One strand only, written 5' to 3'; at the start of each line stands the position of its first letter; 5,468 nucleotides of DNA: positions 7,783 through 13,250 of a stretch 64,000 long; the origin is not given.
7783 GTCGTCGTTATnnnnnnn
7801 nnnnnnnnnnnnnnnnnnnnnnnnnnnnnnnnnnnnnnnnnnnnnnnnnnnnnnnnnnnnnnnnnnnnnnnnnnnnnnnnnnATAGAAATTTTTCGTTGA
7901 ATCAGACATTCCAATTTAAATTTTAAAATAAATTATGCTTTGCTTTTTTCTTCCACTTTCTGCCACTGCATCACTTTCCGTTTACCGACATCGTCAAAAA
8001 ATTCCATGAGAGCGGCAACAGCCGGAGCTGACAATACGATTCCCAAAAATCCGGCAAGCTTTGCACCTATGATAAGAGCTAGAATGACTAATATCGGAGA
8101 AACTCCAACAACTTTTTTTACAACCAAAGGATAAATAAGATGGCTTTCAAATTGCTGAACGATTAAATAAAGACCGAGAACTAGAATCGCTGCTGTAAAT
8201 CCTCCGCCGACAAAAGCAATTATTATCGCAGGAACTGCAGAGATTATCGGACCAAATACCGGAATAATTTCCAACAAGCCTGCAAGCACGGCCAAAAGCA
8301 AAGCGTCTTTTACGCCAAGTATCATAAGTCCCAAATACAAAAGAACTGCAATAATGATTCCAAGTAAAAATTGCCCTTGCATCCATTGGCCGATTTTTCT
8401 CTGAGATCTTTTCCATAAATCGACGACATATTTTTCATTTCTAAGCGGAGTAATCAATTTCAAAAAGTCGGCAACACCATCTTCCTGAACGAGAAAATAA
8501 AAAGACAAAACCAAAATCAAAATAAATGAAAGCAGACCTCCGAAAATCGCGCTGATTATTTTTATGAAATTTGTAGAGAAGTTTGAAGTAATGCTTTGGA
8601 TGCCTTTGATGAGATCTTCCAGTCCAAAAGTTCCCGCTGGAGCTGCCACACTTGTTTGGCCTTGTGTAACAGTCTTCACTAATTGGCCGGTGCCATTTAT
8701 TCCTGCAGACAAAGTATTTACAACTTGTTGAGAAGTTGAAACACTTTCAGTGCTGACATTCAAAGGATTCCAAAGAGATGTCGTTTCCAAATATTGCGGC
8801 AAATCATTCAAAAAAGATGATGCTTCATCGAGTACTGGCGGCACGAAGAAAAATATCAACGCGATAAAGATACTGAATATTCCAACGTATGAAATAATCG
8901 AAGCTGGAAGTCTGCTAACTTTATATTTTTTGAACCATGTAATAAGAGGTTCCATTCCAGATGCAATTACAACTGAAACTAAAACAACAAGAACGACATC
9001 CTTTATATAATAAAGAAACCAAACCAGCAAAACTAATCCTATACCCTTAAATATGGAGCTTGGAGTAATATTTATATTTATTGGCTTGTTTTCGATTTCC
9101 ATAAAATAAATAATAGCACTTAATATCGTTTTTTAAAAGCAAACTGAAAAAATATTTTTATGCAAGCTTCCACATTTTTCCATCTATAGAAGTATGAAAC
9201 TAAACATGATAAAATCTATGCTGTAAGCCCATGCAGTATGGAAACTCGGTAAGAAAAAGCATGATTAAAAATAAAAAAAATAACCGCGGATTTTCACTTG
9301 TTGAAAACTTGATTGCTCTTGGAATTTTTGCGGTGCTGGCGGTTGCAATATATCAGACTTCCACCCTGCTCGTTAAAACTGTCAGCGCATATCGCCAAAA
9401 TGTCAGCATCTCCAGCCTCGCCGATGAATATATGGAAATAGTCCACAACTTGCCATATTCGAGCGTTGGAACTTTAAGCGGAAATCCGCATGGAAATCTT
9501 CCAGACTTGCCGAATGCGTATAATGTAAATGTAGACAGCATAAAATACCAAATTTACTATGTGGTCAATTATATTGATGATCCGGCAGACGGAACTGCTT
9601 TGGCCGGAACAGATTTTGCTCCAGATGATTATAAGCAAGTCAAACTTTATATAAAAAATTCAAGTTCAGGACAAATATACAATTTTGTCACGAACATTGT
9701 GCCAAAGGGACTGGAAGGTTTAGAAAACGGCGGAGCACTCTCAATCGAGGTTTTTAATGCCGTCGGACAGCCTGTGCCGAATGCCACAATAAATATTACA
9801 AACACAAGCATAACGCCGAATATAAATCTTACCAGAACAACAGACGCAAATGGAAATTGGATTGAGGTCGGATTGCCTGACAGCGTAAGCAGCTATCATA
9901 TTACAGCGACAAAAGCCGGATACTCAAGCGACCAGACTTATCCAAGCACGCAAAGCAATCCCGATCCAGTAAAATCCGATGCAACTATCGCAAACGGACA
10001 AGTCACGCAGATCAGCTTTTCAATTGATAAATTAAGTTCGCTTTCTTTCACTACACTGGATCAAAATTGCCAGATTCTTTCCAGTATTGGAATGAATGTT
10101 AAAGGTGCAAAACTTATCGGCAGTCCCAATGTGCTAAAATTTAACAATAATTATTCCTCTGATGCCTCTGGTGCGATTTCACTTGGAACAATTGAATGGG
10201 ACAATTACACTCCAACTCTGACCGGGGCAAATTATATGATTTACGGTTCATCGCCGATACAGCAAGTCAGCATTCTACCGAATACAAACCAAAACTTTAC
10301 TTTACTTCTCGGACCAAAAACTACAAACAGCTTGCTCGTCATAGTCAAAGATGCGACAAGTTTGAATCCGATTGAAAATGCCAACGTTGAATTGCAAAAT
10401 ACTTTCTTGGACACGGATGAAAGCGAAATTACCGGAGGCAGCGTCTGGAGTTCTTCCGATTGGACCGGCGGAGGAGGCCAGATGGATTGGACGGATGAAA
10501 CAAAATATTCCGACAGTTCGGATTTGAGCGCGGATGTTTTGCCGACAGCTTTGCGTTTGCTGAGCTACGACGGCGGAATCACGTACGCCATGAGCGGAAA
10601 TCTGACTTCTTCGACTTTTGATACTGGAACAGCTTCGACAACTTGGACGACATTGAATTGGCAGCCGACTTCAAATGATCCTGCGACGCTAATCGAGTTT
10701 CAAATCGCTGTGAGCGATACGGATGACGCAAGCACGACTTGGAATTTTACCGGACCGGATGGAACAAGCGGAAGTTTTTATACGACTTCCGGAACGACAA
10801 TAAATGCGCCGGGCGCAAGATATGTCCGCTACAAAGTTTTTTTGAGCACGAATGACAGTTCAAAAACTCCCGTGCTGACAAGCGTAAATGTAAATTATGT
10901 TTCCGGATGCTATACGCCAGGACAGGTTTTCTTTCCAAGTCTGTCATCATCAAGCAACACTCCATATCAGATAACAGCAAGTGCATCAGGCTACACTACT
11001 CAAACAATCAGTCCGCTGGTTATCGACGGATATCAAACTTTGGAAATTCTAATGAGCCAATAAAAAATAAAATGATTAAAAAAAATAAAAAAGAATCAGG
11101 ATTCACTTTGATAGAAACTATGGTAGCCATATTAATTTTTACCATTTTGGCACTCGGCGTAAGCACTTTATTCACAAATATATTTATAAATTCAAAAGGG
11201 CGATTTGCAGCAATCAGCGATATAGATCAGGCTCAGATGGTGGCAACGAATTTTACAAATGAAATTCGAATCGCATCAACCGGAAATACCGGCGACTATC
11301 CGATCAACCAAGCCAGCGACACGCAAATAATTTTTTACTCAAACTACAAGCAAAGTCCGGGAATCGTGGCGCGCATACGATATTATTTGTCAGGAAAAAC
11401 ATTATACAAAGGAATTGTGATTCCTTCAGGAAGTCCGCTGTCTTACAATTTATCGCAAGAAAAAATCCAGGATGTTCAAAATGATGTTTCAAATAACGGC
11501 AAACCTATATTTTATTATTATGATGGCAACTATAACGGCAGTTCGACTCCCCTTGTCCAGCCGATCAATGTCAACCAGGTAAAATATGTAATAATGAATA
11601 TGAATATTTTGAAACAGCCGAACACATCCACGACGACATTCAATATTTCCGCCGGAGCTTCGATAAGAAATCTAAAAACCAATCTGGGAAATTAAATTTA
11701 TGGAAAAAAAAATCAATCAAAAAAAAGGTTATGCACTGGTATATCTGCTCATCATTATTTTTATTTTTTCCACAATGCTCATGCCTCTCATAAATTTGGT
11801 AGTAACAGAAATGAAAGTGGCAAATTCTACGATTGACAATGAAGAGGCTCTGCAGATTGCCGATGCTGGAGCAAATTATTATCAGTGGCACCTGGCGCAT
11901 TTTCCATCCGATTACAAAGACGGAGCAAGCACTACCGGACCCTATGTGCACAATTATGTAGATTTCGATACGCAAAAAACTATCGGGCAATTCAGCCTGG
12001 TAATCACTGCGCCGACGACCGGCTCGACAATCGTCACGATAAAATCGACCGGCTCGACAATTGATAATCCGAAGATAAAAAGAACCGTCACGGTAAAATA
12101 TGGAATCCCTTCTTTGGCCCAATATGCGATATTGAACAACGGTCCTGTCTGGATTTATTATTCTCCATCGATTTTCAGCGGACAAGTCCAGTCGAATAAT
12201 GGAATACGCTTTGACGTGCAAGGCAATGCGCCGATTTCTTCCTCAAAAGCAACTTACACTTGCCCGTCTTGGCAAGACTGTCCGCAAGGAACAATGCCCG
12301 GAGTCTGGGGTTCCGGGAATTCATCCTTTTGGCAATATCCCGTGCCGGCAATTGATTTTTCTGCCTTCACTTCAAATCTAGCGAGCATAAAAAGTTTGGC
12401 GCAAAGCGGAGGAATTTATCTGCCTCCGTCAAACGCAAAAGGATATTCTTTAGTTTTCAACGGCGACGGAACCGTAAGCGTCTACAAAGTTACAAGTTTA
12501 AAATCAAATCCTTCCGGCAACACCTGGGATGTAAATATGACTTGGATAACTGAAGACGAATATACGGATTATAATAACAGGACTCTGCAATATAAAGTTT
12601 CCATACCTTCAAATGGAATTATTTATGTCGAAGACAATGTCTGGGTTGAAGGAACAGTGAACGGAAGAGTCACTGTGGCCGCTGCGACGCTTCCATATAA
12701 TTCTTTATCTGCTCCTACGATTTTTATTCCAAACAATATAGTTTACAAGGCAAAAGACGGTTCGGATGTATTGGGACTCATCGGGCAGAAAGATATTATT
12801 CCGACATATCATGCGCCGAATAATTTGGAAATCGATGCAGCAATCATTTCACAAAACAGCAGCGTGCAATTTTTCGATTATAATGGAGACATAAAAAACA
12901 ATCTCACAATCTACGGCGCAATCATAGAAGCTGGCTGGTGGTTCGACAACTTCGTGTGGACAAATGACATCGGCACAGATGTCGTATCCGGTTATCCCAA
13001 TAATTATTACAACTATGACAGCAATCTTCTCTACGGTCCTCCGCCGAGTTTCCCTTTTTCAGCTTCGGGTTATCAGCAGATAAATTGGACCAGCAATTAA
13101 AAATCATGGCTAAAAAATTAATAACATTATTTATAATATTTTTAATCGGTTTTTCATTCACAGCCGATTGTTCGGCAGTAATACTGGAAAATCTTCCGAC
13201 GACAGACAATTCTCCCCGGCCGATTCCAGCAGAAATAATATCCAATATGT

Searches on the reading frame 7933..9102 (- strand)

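Call 26: search_protein_families(library=pfam, max_evalue=0.001, proteins=[window:7933-9102:-])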
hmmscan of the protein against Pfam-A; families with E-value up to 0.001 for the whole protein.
window:7933-9102:- (389 aa): 1 family
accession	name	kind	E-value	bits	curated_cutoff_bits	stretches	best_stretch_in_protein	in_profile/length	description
PF01594.21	AI-2E_transport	-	2.2e-58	198.5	34.3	2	120-371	75-325/327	AI-2E family transporter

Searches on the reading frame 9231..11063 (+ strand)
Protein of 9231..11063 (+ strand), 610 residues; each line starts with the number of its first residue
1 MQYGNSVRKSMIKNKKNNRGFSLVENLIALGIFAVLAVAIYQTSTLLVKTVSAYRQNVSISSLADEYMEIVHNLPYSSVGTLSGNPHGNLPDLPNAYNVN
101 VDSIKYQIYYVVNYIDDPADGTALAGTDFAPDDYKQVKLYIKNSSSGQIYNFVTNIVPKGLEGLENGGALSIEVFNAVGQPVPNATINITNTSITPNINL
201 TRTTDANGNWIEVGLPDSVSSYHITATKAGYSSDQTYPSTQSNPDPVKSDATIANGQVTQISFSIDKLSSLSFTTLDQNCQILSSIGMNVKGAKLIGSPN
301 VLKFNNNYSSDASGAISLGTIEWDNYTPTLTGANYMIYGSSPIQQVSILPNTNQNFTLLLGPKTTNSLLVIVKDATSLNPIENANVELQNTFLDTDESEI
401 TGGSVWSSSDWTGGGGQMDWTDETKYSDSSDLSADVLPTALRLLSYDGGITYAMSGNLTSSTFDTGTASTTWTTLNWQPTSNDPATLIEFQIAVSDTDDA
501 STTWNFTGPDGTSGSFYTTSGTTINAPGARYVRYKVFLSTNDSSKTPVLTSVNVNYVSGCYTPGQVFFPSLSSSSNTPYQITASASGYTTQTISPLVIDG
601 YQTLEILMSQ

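Call 26: search_protein_families(library=pfam, max_evalue=0.001, proteins=[window:9231-11063:+])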
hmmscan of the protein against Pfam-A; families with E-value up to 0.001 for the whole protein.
window:9231-11063:+ (610 aa): 3 families
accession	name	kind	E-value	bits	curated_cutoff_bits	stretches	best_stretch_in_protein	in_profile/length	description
PF13620.12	CarboxypepD_reg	-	1.2e-12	48.4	32.3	1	171-263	3-79/82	Carboxypeptidase regulatory-like domain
PF07963.17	N_methyl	-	1.2e-07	31.4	21.2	1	15-41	1-27/27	Prokaryotic N-terminal methylation motif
PF22902.2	NOMO1-like_9th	-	0.00025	21.2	27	0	178-232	9-61/75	BOS complex subunit NOMO1-like, beta sandwich domain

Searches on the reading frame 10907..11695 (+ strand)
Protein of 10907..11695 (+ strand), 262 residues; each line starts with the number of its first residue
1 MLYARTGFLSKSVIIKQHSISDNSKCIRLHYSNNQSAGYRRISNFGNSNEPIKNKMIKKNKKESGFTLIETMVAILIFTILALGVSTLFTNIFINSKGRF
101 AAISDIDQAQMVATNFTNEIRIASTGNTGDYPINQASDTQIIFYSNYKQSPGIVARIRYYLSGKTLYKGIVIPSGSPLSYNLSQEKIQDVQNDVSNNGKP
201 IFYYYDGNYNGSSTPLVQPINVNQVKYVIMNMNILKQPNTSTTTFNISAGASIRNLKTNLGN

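Call 26: search_protein_families(library=pfam, max_evalue=0.001, proteins=[window:10907-11695:+])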
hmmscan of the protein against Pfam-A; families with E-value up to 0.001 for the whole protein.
window:10907-11695:+ (262 aa): 1 family
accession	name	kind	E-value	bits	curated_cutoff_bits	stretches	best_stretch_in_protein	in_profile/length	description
PF07963.17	N_methyl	-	7.5e-09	35.2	21.2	1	61-85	2-26/27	Prokaryotic N-terminal methylation motif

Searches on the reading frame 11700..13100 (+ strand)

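Call 26: search_protein_families(library=pfam, max_evalue=0.001, proteins=[window:11700-13100:+])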
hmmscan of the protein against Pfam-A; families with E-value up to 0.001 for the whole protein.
window:11700-13100:+ (466 aa): 1 family
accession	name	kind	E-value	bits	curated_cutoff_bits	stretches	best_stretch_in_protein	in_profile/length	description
PF14341.11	PilX_N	-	0.00052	20.4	25.5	1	9-57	1-49/51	PilX N-terminal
